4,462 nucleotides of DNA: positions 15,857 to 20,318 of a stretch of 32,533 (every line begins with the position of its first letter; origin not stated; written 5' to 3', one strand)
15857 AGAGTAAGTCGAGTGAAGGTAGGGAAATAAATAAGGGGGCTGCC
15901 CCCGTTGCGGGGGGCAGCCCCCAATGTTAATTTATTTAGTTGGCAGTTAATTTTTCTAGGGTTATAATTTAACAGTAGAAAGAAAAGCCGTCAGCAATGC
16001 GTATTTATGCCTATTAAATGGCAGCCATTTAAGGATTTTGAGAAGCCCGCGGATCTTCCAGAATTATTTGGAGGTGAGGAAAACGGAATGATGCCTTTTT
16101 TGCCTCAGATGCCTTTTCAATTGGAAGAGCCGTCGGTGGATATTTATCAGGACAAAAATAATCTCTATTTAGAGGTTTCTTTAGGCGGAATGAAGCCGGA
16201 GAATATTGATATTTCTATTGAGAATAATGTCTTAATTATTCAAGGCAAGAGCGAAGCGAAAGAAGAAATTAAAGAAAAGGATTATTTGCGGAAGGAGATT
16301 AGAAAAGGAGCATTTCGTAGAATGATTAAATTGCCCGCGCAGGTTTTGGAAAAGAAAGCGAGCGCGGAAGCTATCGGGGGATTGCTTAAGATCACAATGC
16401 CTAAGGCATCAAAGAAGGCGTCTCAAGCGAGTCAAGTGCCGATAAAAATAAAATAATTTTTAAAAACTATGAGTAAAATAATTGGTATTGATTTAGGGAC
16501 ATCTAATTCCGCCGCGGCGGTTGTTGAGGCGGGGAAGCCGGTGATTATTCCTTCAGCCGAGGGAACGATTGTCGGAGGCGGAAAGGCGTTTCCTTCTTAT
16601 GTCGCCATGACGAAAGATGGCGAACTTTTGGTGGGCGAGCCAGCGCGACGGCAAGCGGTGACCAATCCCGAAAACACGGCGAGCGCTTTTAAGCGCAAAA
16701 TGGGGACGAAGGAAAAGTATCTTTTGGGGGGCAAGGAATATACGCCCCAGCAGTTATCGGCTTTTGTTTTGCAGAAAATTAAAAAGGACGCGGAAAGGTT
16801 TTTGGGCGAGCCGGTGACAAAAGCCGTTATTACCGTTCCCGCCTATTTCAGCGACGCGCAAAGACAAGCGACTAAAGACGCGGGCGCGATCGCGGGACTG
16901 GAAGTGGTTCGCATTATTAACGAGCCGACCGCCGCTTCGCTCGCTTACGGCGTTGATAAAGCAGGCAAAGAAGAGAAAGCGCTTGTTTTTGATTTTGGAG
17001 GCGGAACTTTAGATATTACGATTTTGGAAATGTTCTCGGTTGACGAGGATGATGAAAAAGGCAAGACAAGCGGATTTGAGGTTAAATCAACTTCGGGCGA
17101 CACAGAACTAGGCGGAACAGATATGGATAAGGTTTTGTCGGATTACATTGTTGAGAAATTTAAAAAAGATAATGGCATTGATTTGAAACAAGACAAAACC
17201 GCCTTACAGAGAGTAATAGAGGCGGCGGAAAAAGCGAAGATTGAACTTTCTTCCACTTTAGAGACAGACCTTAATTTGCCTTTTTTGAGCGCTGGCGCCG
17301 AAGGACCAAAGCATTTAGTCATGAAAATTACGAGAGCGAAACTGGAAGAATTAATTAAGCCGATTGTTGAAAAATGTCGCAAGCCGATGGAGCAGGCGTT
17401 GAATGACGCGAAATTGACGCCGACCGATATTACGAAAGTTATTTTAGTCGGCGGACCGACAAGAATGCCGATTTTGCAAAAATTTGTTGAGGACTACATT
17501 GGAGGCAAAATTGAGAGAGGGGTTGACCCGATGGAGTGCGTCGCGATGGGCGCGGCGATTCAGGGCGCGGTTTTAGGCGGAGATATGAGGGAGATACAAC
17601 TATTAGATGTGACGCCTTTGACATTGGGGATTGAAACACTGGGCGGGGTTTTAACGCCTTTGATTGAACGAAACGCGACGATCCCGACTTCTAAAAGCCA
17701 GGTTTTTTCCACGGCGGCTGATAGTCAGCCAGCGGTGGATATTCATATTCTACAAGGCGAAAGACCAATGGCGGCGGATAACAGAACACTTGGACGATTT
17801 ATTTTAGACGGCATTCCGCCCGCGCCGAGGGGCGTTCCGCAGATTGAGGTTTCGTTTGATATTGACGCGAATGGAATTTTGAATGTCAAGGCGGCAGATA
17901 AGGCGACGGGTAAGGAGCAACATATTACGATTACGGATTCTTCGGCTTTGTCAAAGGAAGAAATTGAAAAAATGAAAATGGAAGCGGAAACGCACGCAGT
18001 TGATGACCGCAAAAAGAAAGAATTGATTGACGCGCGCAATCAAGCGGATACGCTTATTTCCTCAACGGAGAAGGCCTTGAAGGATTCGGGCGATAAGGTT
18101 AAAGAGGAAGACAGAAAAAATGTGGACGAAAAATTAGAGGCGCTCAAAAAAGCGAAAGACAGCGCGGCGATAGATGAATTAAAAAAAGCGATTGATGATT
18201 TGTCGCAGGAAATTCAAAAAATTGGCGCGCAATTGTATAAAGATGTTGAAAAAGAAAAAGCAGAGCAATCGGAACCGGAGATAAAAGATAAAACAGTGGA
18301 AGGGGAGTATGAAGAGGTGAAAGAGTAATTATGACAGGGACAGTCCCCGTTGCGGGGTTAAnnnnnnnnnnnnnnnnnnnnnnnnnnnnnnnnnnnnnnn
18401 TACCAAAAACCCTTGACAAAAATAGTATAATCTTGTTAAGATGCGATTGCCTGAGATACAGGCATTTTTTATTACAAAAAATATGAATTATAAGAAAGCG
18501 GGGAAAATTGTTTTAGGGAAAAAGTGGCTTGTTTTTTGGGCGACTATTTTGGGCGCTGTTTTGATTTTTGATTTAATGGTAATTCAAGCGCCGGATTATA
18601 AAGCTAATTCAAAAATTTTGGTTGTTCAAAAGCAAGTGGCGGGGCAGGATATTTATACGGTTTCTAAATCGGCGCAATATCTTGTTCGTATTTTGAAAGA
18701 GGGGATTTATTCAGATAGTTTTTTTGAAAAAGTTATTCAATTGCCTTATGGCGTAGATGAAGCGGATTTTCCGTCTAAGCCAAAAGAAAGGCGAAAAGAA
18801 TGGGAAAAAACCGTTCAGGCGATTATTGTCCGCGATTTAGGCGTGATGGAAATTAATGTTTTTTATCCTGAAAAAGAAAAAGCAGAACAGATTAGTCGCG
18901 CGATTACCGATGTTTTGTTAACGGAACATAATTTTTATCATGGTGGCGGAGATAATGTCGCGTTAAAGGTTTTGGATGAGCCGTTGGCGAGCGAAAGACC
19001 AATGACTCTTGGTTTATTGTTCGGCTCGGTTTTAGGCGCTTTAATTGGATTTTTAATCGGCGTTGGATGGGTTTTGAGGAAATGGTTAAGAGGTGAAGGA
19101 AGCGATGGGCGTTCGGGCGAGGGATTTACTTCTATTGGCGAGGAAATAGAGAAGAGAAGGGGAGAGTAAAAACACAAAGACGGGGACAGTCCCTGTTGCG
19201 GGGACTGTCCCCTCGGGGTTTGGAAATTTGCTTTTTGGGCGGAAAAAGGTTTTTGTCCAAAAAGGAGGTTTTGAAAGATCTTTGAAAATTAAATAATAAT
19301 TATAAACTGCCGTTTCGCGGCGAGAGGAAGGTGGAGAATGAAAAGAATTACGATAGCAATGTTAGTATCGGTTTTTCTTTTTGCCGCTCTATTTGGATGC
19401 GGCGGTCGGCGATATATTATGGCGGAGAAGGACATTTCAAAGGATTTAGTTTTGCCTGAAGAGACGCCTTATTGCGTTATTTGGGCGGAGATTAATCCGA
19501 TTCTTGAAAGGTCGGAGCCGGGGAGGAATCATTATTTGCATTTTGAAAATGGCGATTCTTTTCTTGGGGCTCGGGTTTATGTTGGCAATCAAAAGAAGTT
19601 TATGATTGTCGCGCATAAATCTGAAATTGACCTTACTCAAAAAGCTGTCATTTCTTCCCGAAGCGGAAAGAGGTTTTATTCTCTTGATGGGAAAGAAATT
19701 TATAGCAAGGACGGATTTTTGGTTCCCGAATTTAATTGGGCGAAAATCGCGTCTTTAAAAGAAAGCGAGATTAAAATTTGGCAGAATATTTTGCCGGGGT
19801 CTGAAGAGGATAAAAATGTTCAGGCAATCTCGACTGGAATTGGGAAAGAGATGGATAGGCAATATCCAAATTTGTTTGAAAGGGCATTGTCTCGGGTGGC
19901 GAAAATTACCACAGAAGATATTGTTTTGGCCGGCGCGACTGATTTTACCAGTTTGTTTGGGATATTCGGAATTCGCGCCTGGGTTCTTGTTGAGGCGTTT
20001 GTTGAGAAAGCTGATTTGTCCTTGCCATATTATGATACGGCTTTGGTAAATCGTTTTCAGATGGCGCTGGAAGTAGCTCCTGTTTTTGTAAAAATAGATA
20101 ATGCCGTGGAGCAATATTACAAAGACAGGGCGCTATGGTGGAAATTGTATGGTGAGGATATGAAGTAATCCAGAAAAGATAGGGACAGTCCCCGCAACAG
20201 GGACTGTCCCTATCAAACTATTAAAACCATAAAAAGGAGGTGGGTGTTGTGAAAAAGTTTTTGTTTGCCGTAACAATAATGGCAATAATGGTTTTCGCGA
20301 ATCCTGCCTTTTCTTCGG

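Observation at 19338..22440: Uncharacterised secreted trio (lipoprotein / LysM + porin-like aromatic beta domain / lipoprotein) inside the glycan locus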

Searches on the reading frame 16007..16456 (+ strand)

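Call 57: search_protein_families(library=pfam, proteins=[window:16007-16456:+], max_evalue=0.01)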
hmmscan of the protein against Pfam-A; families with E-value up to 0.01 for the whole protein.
window:16007-16456:+ (149 aa): 2 families
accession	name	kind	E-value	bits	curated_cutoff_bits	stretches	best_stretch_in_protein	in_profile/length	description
PF00011.27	HSP20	-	3.5e-18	66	20.8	1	45-146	1-101/102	Hsp20/alpha crystallin family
PF17886.7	ArsA_HSP20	-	0.00013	21.9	22.5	1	52-131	3-63/63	HSP20-like domain found in ArsA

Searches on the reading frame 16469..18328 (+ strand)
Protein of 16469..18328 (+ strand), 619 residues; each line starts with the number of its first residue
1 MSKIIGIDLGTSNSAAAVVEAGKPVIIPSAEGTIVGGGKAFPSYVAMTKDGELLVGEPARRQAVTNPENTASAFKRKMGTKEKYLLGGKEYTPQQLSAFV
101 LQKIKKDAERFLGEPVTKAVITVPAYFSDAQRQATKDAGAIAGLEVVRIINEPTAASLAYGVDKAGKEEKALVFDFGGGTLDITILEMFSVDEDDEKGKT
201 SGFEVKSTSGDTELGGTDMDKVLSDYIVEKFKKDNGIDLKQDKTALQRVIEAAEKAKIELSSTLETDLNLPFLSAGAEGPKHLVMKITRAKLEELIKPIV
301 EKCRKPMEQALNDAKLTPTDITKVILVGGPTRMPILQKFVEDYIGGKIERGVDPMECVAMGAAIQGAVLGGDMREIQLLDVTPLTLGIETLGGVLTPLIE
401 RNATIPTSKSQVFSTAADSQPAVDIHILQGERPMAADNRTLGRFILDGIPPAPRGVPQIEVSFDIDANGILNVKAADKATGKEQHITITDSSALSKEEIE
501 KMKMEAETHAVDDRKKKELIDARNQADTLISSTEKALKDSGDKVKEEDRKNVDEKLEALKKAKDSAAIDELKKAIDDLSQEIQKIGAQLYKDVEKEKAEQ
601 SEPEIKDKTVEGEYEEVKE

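Call 66: list_cluster_members(proteins=[window:16469-18328:+, window:31009-32418:+, window:12771-14192:-, window:20249-21754:+, window:19338-20168:+, window:21781-22440:+, window:22480-23706:-, window:25941-27269:+])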
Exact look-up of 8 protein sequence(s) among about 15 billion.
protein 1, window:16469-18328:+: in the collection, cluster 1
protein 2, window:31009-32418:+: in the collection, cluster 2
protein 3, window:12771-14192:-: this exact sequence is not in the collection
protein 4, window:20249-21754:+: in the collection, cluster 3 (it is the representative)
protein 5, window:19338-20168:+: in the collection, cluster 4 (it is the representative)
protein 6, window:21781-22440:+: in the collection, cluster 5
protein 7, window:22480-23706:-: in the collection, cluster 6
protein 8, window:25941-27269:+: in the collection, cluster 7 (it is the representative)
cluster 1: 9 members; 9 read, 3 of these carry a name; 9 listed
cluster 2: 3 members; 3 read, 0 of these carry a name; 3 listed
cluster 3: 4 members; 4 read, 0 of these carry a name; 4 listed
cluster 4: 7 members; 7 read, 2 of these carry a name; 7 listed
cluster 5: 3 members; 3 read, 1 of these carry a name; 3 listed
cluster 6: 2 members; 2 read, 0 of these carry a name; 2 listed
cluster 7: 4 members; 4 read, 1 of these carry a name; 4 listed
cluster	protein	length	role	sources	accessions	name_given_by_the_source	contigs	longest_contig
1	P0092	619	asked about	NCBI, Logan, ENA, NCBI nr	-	-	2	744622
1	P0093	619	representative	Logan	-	-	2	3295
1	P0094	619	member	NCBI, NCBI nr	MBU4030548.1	molecular chaperone DnaK [Patescibacteria group bacterium]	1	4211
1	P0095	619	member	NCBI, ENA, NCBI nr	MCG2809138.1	MAG: molecular chaperone DnaK [Candidatus Portnoybacteria bacterium] | molecular chaperone DnaK [Candidatus Portnoybacteria bacterium]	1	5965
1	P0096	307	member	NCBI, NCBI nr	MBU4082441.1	Hsp70 family protein, partial [Patescibacteria group bacterium] | Hsp70 family protein [Patescibacteria group bacterium]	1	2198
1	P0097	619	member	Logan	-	-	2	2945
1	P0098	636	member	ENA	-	-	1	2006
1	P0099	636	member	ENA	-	-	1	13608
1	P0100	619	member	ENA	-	-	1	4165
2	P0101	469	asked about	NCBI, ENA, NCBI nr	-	-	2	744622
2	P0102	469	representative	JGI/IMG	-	-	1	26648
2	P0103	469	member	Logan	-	-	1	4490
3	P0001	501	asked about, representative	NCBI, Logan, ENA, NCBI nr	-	-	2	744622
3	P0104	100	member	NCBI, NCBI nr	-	-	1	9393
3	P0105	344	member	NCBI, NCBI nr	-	-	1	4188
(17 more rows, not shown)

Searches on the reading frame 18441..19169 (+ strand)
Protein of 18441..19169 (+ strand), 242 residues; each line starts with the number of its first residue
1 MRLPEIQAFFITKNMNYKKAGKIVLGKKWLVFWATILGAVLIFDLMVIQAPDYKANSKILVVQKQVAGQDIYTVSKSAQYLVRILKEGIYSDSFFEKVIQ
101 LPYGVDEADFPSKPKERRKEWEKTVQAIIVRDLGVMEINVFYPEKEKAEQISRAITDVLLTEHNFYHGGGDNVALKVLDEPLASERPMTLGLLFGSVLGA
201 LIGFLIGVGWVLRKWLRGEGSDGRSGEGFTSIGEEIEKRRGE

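Call 5: search_protein_families(library=pfam, proteins=[window:18441-19169:+], max_evalue=0.1)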
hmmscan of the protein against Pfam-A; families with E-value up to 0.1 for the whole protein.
window:18441-19169:+ (242 aa): 2 families
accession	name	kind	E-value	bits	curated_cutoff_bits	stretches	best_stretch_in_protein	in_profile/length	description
PF02706.20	Wzz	-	0.00027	21.6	25.5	1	24-99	12-88/91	Chain length determinant protein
PF10247.14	Romo1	-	0.1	13.5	27.6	0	188-220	6-38/66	Reactive mitochondrial oxygen species modulator 1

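Call 38: search_protein_families(library=ncbifam, proteins=[window:18441-19169:+], max_evalue=0.01)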
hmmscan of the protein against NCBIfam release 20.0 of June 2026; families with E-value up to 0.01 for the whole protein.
window:18441-19169:+ (242 aa): 2 families
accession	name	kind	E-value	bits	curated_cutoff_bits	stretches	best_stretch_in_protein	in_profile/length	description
TIGR01006.1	polys_exp_MPA1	subfamily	1.4e-06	27.9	296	1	27-211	21-193/226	CspC family polysaccharide chain length determinant protein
TIGR03007.1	pepcterm_ChnLen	equivalog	0.0025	16.1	278.85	0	23-100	9-88/498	XrtA system polysaccharide chain length determinant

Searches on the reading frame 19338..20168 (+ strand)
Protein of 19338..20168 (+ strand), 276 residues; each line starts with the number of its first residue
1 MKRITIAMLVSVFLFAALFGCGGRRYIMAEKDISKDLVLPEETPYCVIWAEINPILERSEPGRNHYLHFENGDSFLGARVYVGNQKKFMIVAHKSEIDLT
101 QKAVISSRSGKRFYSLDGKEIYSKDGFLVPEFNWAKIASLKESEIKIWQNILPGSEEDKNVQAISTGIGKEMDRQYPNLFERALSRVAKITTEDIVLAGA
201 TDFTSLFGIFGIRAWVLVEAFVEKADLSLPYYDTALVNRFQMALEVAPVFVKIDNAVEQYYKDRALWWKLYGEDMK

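Call 5: search_protein_families(library=pfam, proteins=[window:19338-20168:+], max_evalue=0.1)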
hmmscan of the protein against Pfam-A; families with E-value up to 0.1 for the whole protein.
window:19338-20168:+ (276 aa): 0 families

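Call 9: find_homologous_proteins(query=window:19338-20168:+)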
Query window:19338-20168:+ (276 aa): 26 proteins with E <= 0.001 among 1806 candidates.
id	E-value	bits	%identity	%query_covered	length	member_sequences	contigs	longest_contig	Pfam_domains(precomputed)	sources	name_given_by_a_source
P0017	1.3e-181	620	100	100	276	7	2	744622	-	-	-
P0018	4.0e-146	504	81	100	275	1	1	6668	-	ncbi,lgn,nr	ncbi:MAG: hypothetical protein U9P63_03795 [Patescibacteria group bacterium]|nr:hypothetical protein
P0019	1.2e-72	263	47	91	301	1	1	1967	-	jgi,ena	-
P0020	1.9e-71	259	45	98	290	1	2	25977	-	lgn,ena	-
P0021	2.3e-71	258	50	92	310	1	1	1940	-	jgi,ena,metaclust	metaclust:\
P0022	2.7e-71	258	48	92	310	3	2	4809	-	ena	-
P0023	3.3e-71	258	48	92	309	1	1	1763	-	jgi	-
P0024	7.5e-71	257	52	86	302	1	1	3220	-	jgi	-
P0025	2.7e-69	252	48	92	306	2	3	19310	-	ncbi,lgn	ncbi:MAG: hypothetical protein ABIG88_03710 [Patescibacteria group bacterium]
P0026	3.6e-69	251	49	92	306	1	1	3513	-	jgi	-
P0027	2.4e-68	249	48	92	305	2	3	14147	-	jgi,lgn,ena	-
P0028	2.1e-67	245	47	92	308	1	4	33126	-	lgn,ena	-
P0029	4.0e-67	245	54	80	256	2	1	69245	-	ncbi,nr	ncbi:MAG: hypothetical protein HQ537_00690 [Parcubacteria group bacterium]|nr:hypothetical protein [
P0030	5.1e-67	244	49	92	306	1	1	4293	-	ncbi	-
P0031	6.3e-67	244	48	92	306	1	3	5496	-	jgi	-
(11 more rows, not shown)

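Call 38: search_protein_families(library=ncbifam, proteins=[window:19338-20168:+], max_evalue=0.01)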
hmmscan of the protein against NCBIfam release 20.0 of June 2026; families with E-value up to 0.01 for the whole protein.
window:19338-20168:+ (276 aa): 0 families

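Call 40: search_solved_structures(query=A4, max_evalue=1)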
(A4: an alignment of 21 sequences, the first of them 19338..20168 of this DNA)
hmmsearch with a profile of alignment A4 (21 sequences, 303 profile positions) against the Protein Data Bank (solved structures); distinct sequences matched with E-value up to 1: 1.
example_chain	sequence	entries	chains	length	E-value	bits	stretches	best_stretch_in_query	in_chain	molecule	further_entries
1nar_A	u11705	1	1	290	0.11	14.9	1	168-236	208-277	NARBONIN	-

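Call 49: predict_structure(alignment_id=A4)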
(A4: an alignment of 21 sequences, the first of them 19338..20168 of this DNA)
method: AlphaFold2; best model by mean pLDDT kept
length: 276 residues; sequences in the alignment: 21
mean_pLDDT: 73.5   pTM: 0.58
mean pLDDT of the five models: 73.5, 68.9, 68.8, 63.0, 61.6
residues with pLDDT >= 90: 80; 70-90: 97; 50-70: 32; < 50: 67
segments of 3 or more residues with pLDDT < 50: 177-219, 223-244
pLDDT, mean of each block of 10 residues (from residue 1): 83 72 75 85 93 81 86 91 84 89 92 93 86 94 92 93 80 53 45 44 42 48 41 35 55 77 84 61
secondary structure, 60 per line:
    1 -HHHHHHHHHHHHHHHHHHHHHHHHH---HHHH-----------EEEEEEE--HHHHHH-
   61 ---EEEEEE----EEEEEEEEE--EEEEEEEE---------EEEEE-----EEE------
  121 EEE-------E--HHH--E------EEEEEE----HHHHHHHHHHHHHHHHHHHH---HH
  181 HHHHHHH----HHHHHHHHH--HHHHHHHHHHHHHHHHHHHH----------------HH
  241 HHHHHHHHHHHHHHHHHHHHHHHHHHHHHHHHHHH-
elements in order: H2-26 H30-33 E45-51 H54-59 E64-69 E74-82 E85-92 E102-106 E112-114 E121-123 E146-151 H156-175 H179-187 H192-200 H203-222 H239-275

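Call 53: fold_search(model_id=the predicted structure, library=pdb)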
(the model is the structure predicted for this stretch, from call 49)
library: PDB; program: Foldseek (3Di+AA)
matches with E <= 10: 628; with E <= 0.001: 0
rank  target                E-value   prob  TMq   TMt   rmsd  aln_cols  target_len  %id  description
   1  9jg6_M                1.2e-01  0.05  0.08  0.13  16.2       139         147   10  The tail-complex structure of phage P22 (released 2025-02-26)
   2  8qdq_A                1.5e-01  0.21  0.17  0.07  12.4       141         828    6  Vitis vinifera dimeric 13S-lipoxygenase LOXA in the closed conformation (released 2024-10-30)
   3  2vnl                  1.9e-01  0.08  0.10  0.18  21.4       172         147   13  MUTANT Y108Wdel OF THE HEADBINDING DOMAIN OF PHAGE P22 TAILSPIKE C- TERMINally fused to ISOLEUCINE ZIPPER pIIGCN4 (chime (released 2009-02-10)
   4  7ukj_C                1.9e-01  0.03  0.09  0.05  20.5       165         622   13  In situ cryo-EM structure of bacteriophage Sf6 portal:gp7 complex at 2.7A resolution (released 2022-12-21)
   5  3ihm_A                2.8e-01  0.20  0.14  0.10  13.0        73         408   11  Structure of the oxygenase component of a Pseudomonas styrene monooxygenase (released 2010-04-21)
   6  9jsr_P                2.8e-01  0.05  0.08  0.15  12.0        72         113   10  50S precursor - Erm complex (C-I) (released 2025-10-29)
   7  3v11_A                3.2e-01  0.23  0.16  0.12   8.8        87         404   15  Structure of the ternary initiation complex AIF2:GDPNP:methionylated initiator TRNA (released 2012-03-28)
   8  3byw_H                3.2e-01  0.06  0.11  0.16  17.6       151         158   10  Crystal structure of an extracellular domain of arabinofuranosyltransferase from Corynebacterium diphtheriae (released 2008-02-19)
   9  3m3e_D                3.2e-01  0.02  0.08  0.12  15.4       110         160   18  Crystal Structure of Agrocybe aegerita lectin AAL mutant E66A complexed with p-Nitrophenyl Thomsen-Friedenreich disacc (released 2010-12-01)
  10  2dlg_MODEL_1_A        3.6e-01  0.20  0.17  0.35  10.9        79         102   11  Solution structure of the 20th Filamin domain from human Filamin-B (released 2006-10-18)
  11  8env_J                3.6e-01  0.14  0.18  0.13  18.2       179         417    9  In situ cryo-EM structure of Pseudomonas phage E217 tail baseplate in C6 map (released 2023-07-26)
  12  4s3l_A                4.0e-01  0.04  0.11  0.10  15.4       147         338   10  Crystal Structure of major pilin protein PitB from type II pilus of Streptococcus pneumoniae (released 2015-07-29)
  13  7dm0_A                4.3e-01  0.15  0.13  0.20   8.1        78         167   17  Biofilm associated protein - C region (released 2021-12-15)
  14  8cq2_A                4.8e-01  0.06  0.16  0.04  17.3       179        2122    8  Photorhabdus luminescens TcdA1 prepore-to-pore intermediate, C16S, C20S, C870S, T1279C mutant (released 2024-03-13)
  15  8phd_B                5.1e-01  0.18  0.17  0.38   6.7        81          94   11  Structure of Human Cdc123 bound to domain 3 of eIF2 gamma and ATP (released 2023-08-16)
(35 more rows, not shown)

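Call 58: search_protein_families(library=phrogs, proteins=[window:19338-20168:+], max_evalue=0.01)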
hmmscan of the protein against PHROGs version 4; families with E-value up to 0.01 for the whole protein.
window:19338-20168:+ (276 aa): 0 families
